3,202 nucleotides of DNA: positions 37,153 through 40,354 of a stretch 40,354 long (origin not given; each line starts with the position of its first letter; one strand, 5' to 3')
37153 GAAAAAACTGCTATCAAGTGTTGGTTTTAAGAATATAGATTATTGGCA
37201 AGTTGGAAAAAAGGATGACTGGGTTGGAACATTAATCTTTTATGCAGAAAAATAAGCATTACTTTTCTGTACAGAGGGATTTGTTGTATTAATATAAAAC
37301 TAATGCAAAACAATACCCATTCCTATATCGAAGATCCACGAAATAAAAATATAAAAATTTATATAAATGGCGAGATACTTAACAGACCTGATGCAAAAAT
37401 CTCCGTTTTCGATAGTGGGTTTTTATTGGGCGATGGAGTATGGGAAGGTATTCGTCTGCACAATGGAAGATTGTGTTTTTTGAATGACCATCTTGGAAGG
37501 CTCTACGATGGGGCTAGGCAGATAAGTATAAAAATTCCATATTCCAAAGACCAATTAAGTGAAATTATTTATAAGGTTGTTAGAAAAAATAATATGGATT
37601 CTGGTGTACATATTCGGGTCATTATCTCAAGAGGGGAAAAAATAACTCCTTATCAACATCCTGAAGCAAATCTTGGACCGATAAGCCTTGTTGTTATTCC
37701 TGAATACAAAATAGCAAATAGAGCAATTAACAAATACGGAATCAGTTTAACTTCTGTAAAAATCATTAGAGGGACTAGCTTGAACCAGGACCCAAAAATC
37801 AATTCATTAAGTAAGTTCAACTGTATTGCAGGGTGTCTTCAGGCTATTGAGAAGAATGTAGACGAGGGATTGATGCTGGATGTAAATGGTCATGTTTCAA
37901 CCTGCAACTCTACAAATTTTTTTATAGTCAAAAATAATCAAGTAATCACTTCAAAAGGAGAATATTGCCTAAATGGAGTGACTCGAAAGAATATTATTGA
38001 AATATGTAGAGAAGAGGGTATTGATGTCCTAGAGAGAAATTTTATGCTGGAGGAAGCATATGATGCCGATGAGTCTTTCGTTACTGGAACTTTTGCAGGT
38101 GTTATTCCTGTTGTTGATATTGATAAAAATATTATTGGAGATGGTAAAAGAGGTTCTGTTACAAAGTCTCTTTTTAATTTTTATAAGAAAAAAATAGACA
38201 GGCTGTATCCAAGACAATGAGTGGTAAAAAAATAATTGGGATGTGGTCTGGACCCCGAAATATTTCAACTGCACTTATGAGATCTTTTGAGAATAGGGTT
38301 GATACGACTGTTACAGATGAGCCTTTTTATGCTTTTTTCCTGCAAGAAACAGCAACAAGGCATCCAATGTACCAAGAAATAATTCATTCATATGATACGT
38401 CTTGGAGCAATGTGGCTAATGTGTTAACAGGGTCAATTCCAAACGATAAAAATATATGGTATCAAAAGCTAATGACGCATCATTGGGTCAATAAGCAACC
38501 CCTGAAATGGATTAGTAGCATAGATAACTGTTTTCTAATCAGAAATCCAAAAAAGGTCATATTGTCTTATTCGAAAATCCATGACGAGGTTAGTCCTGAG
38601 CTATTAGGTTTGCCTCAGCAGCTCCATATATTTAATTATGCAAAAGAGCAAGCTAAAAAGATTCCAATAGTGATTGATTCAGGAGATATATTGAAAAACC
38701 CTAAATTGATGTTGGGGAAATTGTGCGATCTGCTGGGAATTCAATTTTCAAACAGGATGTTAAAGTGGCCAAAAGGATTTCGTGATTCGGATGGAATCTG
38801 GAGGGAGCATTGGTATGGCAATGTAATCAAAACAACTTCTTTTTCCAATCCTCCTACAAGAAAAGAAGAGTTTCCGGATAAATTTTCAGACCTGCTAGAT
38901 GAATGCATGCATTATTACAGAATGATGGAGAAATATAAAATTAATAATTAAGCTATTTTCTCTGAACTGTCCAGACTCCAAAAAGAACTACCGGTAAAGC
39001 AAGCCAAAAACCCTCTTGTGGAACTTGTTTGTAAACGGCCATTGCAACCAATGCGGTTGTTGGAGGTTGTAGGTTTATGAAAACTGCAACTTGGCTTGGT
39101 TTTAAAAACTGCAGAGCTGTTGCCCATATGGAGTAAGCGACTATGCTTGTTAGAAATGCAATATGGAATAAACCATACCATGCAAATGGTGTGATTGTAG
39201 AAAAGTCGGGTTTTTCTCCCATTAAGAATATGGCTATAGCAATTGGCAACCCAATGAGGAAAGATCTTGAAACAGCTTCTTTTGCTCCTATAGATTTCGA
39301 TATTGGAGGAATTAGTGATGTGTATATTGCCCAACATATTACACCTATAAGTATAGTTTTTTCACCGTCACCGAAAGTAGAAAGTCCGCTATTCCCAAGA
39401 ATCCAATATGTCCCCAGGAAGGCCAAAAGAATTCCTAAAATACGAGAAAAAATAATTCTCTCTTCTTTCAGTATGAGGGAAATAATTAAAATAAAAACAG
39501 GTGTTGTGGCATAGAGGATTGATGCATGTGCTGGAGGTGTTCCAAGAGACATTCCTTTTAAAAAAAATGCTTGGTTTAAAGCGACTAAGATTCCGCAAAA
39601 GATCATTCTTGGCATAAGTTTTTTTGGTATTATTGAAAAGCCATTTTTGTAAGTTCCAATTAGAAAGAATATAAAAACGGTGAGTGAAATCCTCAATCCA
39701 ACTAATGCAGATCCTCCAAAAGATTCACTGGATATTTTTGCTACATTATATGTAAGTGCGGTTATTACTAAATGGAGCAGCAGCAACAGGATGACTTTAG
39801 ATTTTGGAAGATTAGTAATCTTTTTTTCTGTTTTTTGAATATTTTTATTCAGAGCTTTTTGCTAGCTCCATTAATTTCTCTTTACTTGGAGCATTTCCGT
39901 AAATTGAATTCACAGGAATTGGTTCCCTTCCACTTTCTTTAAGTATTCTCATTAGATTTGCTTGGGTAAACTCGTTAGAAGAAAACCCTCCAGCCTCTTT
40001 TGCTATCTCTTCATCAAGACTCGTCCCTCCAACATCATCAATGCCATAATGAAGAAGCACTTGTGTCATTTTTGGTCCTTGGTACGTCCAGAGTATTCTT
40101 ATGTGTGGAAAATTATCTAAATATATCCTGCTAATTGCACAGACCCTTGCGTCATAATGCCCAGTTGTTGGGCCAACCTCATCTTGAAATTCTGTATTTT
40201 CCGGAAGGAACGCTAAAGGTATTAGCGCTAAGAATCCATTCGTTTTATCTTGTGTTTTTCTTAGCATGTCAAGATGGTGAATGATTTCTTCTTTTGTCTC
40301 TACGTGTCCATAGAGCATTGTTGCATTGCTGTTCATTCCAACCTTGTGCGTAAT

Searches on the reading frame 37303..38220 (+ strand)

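Call 76: search_protein_families(library=pfam, proteins=[window:37303-38220:+], max_evalue=0.0001)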
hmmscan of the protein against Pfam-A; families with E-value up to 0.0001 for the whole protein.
window:37303-38220:+ (305 aa): 1 family
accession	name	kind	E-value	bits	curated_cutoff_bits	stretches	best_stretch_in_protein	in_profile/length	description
PF01063.24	Aminotran_4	-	7.3e-43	147.4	28.5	1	45-272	1-222/223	Amino-transferase class IV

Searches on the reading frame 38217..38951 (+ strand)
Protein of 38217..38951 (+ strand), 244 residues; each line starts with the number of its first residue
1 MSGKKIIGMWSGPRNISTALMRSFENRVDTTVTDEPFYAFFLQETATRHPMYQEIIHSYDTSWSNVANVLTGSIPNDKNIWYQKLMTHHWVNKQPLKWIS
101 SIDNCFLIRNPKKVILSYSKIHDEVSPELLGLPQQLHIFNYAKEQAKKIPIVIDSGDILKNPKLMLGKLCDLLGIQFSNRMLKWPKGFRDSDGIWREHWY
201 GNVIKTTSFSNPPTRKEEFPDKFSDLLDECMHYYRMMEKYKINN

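Call 76: search_protein_families(library=pfam, proteins=[window:38217-38951:+], max_evalue=0.0001)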
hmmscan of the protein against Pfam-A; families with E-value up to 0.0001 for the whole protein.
window:38217-38951:+ (244 aa): 1 family
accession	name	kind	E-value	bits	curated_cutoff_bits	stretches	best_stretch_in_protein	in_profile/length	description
PF19798.5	Sulfotransfer_5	-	2.5e-50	171.5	23.2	1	5-238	2-223/226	Sulfotransferase domain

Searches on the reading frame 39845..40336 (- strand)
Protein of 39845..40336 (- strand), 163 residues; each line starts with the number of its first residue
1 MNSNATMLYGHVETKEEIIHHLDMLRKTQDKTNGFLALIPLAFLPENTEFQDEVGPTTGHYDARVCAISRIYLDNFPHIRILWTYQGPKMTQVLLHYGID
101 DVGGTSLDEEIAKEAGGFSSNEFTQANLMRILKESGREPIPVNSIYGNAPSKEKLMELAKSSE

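Call 76: search_protein_families(library=pfam, proteins=[window:39845-40336:-], max_evalue=0.0001)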
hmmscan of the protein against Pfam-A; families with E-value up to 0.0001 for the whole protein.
window:39845-40336:- (163 aa): 1 family
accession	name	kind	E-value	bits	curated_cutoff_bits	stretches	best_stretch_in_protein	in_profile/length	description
PF19288.4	CofH_C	-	1.1e-13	51.6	27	1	33-148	2-118/125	CofH/MqnC C-terminal region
